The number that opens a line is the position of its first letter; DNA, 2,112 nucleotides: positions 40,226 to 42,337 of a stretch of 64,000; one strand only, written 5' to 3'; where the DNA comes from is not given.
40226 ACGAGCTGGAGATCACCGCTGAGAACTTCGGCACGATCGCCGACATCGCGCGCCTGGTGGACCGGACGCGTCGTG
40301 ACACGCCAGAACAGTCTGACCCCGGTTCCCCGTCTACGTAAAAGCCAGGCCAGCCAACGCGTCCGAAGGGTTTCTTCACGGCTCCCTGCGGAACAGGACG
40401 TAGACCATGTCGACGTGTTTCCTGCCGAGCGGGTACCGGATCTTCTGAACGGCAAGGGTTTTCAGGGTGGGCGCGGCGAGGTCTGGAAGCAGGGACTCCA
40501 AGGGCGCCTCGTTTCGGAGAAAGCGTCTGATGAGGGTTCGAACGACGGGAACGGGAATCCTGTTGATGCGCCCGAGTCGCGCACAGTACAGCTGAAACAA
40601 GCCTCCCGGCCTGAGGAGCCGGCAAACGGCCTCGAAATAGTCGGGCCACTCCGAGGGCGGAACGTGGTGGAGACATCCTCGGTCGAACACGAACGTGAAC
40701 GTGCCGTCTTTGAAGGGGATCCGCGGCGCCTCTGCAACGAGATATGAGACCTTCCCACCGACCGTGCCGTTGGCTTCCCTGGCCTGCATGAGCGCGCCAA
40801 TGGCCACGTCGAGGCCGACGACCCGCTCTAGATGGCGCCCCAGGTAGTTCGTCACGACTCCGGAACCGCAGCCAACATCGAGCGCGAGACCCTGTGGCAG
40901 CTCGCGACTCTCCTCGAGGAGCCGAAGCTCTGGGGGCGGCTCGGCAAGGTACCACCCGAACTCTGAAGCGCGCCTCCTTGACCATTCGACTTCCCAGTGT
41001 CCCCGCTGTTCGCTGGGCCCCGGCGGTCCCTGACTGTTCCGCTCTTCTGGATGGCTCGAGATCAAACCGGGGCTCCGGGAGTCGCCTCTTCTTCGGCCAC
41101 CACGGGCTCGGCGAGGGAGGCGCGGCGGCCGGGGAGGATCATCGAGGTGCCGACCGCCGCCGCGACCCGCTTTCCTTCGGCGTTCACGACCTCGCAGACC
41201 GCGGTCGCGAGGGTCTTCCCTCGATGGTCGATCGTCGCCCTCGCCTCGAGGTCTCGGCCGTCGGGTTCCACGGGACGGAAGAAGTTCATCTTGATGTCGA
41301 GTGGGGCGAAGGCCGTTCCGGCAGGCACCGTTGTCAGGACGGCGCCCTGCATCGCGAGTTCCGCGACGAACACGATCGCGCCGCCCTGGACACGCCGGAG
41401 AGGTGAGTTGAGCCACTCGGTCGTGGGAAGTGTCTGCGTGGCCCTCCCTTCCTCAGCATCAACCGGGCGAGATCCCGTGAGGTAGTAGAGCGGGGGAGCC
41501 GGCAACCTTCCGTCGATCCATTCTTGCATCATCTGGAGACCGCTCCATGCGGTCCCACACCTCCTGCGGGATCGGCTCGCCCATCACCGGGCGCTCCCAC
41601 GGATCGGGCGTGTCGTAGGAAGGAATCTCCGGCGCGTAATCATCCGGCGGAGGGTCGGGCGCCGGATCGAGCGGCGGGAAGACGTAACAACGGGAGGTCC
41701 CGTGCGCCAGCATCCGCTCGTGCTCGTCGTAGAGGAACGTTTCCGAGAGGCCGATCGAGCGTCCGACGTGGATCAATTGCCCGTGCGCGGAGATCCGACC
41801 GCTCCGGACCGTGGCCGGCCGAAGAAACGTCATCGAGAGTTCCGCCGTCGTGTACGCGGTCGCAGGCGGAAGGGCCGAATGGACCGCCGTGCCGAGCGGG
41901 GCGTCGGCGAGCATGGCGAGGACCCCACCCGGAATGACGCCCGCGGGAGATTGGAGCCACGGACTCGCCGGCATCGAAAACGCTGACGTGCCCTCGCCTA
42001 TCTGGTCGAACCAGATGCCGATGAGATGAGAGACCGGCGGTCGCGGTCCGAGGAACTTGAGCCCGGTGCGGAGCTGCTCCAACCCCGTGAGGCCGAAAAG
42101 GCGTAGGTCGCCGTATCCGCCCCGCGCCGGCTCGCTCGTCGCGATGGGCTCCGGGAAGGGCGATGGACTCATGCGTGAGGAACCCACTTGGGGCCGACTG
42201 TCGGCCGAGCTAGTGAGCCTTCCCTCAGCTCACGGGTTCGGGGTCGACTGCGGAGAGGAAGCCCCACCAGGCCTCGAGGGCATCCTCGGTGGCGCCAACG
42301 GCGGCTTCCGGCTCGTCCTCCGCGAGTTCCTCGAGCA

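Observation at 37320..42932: Compact convergent cluster: dehydrogenase, adenylation enzyme and carrier protein facing a CADD-like diiron oxygenase, two hotdog thioesterases and a methyltransferase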

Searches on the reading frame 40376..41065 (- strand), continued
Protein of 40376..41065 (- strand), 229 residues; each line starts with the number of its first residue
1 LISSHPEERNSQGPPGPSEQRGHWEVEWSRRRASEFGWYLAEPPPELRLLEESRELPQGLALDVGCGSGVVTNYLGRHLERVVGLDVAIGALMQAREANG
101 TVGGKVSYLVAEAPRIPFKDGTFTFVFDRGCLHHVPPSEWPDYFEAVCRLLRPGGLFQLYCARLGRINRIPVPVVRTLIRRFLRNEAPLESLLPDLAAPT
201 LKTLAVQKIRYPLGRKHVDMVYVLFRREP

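Call 71: find_homologous_proteins(query=L161:8587-9717:+, max_evalue=1e-20)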
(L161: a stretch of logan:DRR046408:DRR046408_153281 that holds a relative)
Query L161:8587-9717:+ (376 aa): 912 proteins with E <= 1e-20 among 8000 candidates; the best 120 are listed.
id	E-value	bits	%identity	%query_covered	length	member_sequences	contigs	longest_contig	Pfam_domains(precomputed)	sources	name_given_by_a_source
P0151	9.1e-247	836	100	100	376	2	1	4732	PF20789.4,PF03061.29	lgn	-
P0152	1.0e-169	583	72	92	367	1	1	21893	PF13622.13,PF20789.4,PF03061.29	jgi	jgi:uncharacterized protein (TIGR00369 family)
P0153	5.8e-148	511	66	90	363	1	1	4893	PF20789.4,PF03061.29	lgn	-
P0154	2.2e-125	437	59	93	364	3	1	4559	PF13622.13,PF20789.4,PF03061.29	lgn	-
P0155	7.8e-125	435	59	89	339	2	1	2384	PF13622.13,PF20789.4,PF03061.29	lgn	-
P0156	1.5e-123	431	59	89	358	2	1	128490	PF13622.13,PF20789.4,PF03061.29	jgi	jgi:uncharacterized protein (TIGR00369 family)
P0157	2.3e-122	427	58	89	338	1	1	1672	PF13622.13,PF20789.4,PF03061.29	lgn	-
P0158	2.7e-122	427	58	89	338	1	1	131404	PF13622.13,PF20789.4,PF03061.29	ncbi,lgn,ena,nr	ncbi:MAG TPA: PaaI family thioesterase [Actinomycetota bacterium]|nr:PaaI family thioesterase [Actin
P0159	3.2e-122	426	59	90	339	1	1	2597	PF13622.13,PF20789.4,PF03061.29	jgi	jgi:uncharacterized protein (TIGR00369 family)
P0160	7.5e-122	425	59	89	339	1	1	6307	PF13622.13,PF20789.4,PF03061.29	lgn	-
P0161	9.5e-122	425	59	89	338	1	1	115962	PF13622.13,PF20789.4,PF03061.29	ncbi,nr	ncbi:MAG: PaaI family thioesterase [Actinomycetota bacterium]|nr:PaaI family thioesterase [Actinomyc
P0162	1.9e-121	424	58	89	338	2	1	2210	PF13622.13,PF20789.4,PF03061.29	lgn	-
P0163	2.1e-121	424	59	88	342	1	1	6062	PF20789.4,PF03061.29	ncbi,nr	ncbi:MAG: PaaI family thioesterase [Actinomycetota bacterium]|nr:PaaI family thioesterase [Actinomyc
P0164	4.9e-121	422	57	95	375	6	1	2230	PF13622.13,PF20789.4,PF03061.29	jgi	jgi:uncharacterized protein (TIGR00369 family)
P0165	8.6e-121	422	58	89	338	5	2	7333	PF13622.13,PF20789.4,PF03061.29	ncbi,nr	ncbi:MAG: PaaI family thioesterase [Actinomycetota bacterium]|nr:PaaI family thioesterase [Actinomyc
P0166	1.0e-120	421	57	89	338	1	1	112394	PF13622.13,PF20789.4,PF03061.29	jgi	jgi:uncharacterized protein (TIGR00369 family)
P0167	1.1e-120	421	58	89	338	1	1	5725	PF13622.13,PF20789.4,PF03061.29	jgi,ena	jgi:uncharacterized protein (TIGR00369 family)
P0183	4.3e-117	409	54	93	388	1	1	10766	PF13622.13,PF20789.4,PF03061.29,PF14539.13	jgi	jgi:uncharacterized protein (TIGR00369 family)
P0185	6.3e-116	406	55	93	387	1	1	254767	PF13622.13,PF20789.4,PF03061.29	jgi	jgi:uncharacterized protein (TIGR00369 family)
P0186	7.0e-116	405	54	91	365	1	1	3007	PF13622.13,PF20789.4,PF03061.29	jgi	jgi:uncharacterized protein (TIGR00369 family)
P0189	2.0e-115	404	56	89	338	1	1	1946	PF13622.13,PF20789.4,PF03061.29,PF14539.13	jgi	jgi:uncharacterized protein (TIGR00369 family)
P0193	5.8e-115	402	58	91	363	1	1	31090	PF13622.13,PF20789.4,PF03061.29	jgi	jgi:uncharacterized protein (TIGR00369 family)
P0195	1.0e-114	402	55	93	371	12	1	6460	PF13622.13,PF20789.4,PF03061.29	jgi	jgi:uncharacterized protein (TIGR00369 family)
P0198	2.4e-114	400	53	92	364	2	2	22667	PF13622.13,PF20789.4,PF03061.29,PF14539.13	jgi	jgi:uncharacterized protein (TIGR00369 family)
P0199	2.7e-114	400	58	89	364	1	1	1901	PF20789.4,PF03061.29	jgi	jgi:uncharacterized protein (TIGR00369 family)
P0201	3.1e-114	400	56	90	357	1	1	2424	PF13622.13,PF20789.4,PF03061.29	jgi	jgi:uncharacterized protein (TIGR00369 family)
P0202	4.5e-114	399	54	92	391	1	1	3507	PF13622.13,PF20789.4,PF03061.29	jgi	jgi:uncharacterized protein (TIGR00369 family)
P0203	5.2e-114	399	54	95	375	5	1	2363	PF13622.13,PF20789.4,PF03061.29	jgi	jgi:uncharacterized protein (TIGR00369 family)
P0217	3.5e-112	393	54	95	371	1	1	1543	PF13622.13,PF20789.4,PF03061.29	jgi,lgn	jgi:uncharacterized protein (TIGR00369 family)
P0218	5.9e-112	393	56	88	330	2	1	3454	PF13622.13,PF20789.4,PF03061.29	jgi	jgi:uncharacterized protein (TIGR00369 family)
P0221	1.2e-111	391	53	95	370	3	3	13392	PF13622.13,PF20789.4,PF03061.29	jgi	jgi:uncharacterized protein (TIGR00369 family)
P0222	1.8e-111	391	52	92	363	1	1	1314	PF13622.13,PF20789.4,PF03061.29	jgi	jgi:uncharacterized protein (TIGR00369 family)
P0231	5.5e-110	386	53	94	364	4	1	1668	PF13622.13,PF20789.4,PF03061.29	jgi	jgi:uncharacterized protein (TIGR00369 family)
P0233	4.0e-109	383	55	90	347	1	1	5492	PF13622.13,PF20789.4,PF03061.29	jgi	jgi:uncharacterized protein (TIGR00369 family)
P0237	1.1e-108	382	52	96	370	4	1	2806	PF13622.13,PF20789.4,PF03061.29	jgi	jgi:uncharacterized protein (TIGR00369 family)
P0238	2.0e-108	381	53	91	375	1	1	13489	PF13622.13,PF20789.4,PF03061.29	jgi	jgi:uncharacterized protein (TIGR00369 family)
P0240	4.0e-108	380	51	92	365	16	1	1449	PF13622.13,PF20789.4,PF03061.29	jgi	jgi:uncharacterized protein (TIGR00369 family)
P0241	4.2e-108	380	52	94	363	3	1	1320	PF20789.4,PF03061.29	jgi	jgi:uncharacterized protein (TIGR00369 family)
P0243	1.1e-107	378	52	93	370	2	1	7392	PF13622.13,PF20789.4,PF03061.29,PF14539.13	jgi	jgi:uncharacterized protein (TIGR00369 family)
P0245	2.4e-107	377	52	93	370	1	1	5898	PF13622.13,PF20789.4,PF03061.29,PF14539.13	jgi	jgi:uncharacterized protein (TIGR00369 family)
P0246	6.5e-107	376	53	91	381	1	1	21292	PF03061.29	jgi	jgi:uncharacterized protein (TIGR00369 family)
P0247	9.0e-107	375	53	94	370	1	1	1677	PF13622.13,PF20789.4,PF03061.29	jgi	jgi:uncharacterized protein (TIGR00369 family)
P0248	1.7e-106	375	53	91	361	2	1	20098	PF13622.13,PF20789.4,PF03061.29,PF14539.13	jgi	jgi:uncharacterized protein (TIGR00369 family)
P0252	5.6e-106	373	52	94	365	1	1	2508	PF13622.13,PF20789.4,PF03061.29,PF14539.13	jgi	jgi:uncharacterized protein (TIGR00369 family)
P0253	7.7e-106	372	54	89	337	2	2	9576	PF13622.13,PF20789.4,PF03061.29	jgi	jgi:uncharacterized protein (TIGR00369 family)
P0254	8.1e-106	372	51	94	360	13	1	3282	PF20789.4,PF03061.29,PF14539.13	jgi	jgi:uncharacterized protein (TIGR00369 family)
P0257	1.7e-105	371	58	79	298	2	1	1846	PF13622.13,PF20789.4,PF03061.29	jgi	jgi:uncharacterized protein (TIGR00369 family)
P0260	2.2e-105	371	58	81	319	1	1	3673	PF13622.13,PF20789.4,PF03061.29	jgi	jgi:uncharacterized protein (TIGR00369 family)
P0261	2.5e-105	371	51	91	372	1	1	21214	PF13622.13,PF03061.29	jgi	jgi:uncharacterized protein (TIGR00369 family)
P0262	3.3e-105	370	53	90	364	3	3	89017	PF13622.13,PF20789.4,PF03061.29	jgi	jgi:uncharacterized protein (TIGR00369 family)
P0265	6.8e-105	369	53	90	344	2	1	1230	PF13622.13,PF20789.4,PF03061.29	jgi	jgi:uncharacterized protein (TIGR00369 family)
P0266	7.5e-105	369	60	79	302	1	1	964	PF13622.13,PF20789.4,PF03061.29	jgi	jgi:uncharacterized protein (TIGR00369 family)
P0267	1.6e-104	368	53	93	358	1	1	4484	PF13622.13,PF20789.4,PF03061.29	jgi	jgi:uncharacterized protein (TIGR00369 family)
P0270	2.1e-104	368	51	93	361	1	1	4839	PF13622.13,PF20789.4,PF03061.29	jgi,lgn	jgi:uncharacterized protein (TIGR00369 family)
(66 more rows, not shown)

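Call 72: find_encoding_contigs(protein=P0152, flank=8000, max_places=1)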
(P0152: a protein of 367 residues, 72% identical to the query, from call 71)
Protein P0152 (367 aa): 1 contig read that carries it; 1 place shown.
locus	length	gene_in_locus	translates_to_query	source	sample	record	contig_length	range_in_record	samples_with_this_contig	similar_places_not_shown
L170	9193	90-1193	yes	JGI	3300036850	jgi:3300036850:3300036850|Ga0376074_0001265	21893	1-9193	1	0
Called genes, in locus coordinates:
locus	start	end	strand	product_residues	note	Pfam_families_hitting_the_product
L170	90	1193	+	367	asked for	PF20789:4HBT_3C (faint), PF13622:4HBT_3 (faint), PF03061:4HBT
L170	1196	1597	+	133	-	PF00903:Glyoxalase, PF13468:Glyoxalase_3, PF13669:Glyoxalase_4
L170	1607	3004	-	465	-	PF02737:3HCDH_N (faint), PF07992:Pyr_redox_2, PF12831:FAD_oxidored (weak), PF13738:Pyr_redox_3, PF00070:Pyr_redox, PF02852:Pyr_redox_dim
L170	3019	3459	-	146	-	-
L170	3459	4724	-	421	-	PF08240:ADH_N, PF00107:ADH_zinc_N, PF13602:ADH_zinc_N_2 (weak)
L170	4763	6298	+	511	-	PF00221:Lyase_aromatic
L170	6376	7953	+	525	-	PF17391:Urocanase_N, PF01175:Urocanase, PF17392:Urocanase_C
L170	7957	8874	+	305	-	PF00491:Arginase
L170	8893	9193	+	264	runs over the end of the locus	PF00891:Methyltransf_2 (weak), PF13489:Methyltransf_23, PF01209:Ubie_methyltran (weak), PF13847:Methyltransf_31, PF08241:Methyltransf_11, PF08242:Methyltransf_12, PF13649:Methyltransf_25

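Call 73: find_encoding_contigs(protein=P0156, flank=8000, max_places=1)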
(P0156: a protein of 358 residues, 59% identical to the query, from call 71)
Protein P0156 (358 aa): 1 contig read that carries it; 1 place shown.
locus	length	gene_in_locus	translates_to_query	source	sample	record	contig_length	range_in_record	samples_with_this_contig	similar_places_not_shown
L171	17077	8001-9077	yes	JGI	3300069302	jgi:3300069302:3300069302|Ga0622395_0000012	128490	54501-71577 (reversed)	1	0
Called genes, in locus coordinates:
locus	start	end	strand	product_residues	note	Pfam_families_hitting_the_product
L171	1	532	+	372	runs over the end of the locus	PF00285:Citrate_synt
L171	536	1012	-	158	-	-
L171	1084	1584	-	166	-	-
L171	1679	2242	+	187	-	PF04542:Sigma70_r2, PF08281:Sigma70_r4_2, PF04545:Sigma70_r4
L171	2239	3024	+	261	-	-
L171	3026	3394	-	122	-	PF13419:HAD_2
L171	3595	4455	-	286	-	PF00763:THF_DHG_CYH, PF02882:THF_DHG_CYH_C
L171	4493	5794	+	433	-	PF05977:MFS_3, PF07690:MFS_1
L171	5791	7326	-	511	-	PF02142:MGS, PF01808:AICARFT_IMPCHas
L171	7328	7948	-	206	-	PF00551:Formyl_trans_N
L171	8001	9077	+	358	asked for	PF20789:4HBT_3C (faint), PF03061:4HBT, PF13622:4HBT_3 (faint), PF03061:4HBT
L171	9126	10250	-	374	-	PF00266:Aminotran_5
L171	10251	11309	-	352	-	PF00756:Esterase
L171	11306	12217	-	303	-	PF02629:CoA_binding, PF13607:Succ_CoA_lig, PF00549:Ligase_CoA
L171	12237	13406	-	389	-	PF02786:CPSase_L_D2 (faint), PF08442:ATP-grasp_2, PF13549:ATP-grasp_5, PF24948:Citrate_synth_N, PF00549:Ligase_CoA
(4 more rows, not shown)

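Call 74: find_encoding_contigs(protein=P0185, flank=8000, max_places=1)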
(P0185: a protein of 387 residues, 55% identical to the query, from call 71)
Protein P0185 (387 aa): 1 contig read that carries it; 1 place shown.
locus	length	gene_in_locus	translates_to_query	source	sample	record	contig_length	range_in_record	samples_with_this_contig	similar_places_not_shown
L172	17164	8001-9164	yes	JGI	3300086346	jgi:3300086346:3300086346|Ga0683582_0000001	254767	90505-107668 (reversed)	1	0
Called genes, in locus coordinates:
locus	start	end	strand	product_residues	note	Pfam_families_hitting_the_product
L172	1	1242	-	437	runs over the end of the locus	PF13458:Peripla_BP_6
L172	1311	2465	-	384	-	PF04107:GCS2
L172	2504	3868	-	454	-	PF14403:CP_ATPgrasp_2 (faint)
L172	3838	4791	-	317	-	-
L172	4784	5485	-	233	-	-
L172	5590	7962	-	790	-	PF00122:E1-E2_ATPase, PF00702:Hydrolase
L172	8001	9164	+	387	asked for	PF20789:4HBT_3C (faint), PF13622:4HBT_3 (faint), PF03061:4HBT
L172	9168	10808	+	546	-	PF03255:ACCA (weak), PF01039:Carboxyl_trans, PF03255:ACCA (weak)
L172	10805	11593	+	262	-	PF00378:ECH_1, PF16113:ECH_2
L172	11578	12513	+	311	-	PF00682:HMGL-like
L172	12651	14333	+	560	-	PF00289:Biotin_carb_N, PF02786:CPSase_L_D2, PF25919:BSH_CusB (faint), PF02785:Biotin_carb_C, PF00364:Biotin_lipoyl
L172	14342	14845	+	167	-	PF07883:Cupin_2, PF02311:AraC_binding (weak)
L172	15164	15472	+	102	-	-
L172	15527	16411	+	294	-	PF00324:AA_permease, PF13520:AA_permease_2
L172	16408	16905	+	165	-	PF00582:Usp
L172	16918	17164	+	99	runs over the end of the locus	-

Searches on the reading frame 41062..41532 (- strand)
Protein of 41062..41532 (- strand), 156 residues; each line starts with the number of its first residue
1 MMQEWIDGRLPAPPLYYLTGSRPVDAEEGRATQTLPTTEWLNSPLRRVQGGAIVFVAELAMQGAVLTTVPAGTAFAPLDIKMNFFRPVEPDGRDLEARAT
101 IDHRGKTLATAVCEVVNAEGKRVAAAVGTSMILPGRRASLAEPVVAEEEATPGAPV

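Call 7: search_protein_families(library=pfam, proteins=[window:41062-41532:-], max_evalue=0.01)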
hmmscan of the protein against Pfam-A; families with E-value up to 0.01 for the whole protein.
window:41062-41532:- (156 aa): 2 families
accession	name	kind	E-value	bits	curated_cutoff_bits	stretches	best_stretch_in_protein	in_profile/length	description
PF03061.28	4HBT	-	4.7e-08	33.7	20.6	1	50-123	6-78/79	Thioesterase superfamily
PF14539.12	DUF4442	-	0.0033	18.1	25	1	27-123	27-123/132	Domain of unknown function (DUF4442)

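Call 8: search_protein_families(library=ncbifam, proteins=[window:41062-41532:-], max_evalue=0.01)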
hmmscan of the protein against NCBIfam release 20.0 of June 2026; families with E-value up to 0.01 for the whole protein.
window:41062-41532:- (156 aa): 4 families
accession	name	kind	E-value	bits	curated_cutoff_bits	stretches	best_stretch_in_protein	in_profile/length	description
TIGR00369.1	unchar_dom_1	domain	4e-14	52.7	36.6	1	23-131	10-116/117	hotdog fold thioesterase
TIGR02286.1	PaaD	equivalog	2.5e-07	30.9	118.9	1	24-131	9-112/114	hydroxyphenylacetyl-CoA thioesterase PaaI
NF047425.1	MenI_Listeria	exception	0.0033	17.1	185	1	24-124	12-110/122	1,4-dihydroxy-2-naphthoyl-CoA hydrolase MenI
NF008675.0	PRK11688.1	equivalog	0.0094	15.8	107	0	77-132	102-155/156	thioesterase family protein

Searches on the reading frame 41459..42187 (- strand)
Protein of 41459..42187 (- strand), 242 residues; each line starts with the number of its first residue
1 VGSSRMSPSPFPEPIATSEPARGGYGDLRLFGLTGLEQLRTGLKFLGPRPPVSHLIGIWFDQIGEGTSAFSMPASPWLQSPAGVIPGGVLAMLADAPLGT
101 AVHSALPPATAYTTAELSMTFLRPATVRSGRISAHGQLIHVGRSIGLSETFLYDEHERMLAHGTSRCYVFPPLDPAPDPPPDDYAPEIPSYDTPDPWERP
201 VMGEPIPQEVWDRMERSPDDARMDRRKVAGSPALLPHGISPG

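Call 7: search_protein_families(library=pfam, proteins=[window:41459-42187:-], max_evalue=0.01)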
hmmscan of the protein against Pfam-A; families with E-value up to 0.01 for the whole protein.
window:41459-42187:- (242 aa): 2 families
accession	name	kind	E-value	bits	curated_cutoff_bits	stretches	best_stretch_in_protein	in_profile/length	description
PF03061.28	4HBT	-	8.3e-08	32.9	20.6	1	83-158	2-76/79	Thioesterase superfamily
PF20789.3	4HBT_3C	-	0.0018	18.9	24.1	1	88-164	60-135/140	Acyl-CoA thioesterase C-terminal domain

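Call 8: search_protein_families(library=ncbifam, proteins=[window:41459-42187:-], max_evalue=0.01)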
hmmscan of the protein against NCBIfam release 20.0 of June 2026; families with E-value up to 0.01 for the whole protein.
window:41459-42187:- (242 aa): 5 families
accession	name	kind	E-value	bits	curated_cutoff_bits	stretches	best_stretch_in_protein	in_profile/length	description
TIGR00369.1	unchar_dom_1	domain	6.6e-17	61.7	36.6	1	54-168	4-116/117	hotdog fold thioesterase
NF007607.0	PRK10254.1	equivalog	8e-05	22.7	237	1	52-159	21-125/137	proofreading thioesterase EntH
TIGR02286.1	PaaD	equivalog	0.00086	19.5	118.9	1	55-163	3-109/114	hydroxyphenylacetyl-CoA thioesterase PaaI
NF047425.1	MenI_Listeria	exception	0.0025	17.6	185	1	56-167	7-114/122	1,4-dihydroxy-2-naphthoyl-CoA hydrolase MenI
NF007631.0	PRK10293.1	equivalog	0.0037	16.9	226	1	54-160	22-126/136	1,4-dihydroxy-2-naphthoyl-CoA hydrolase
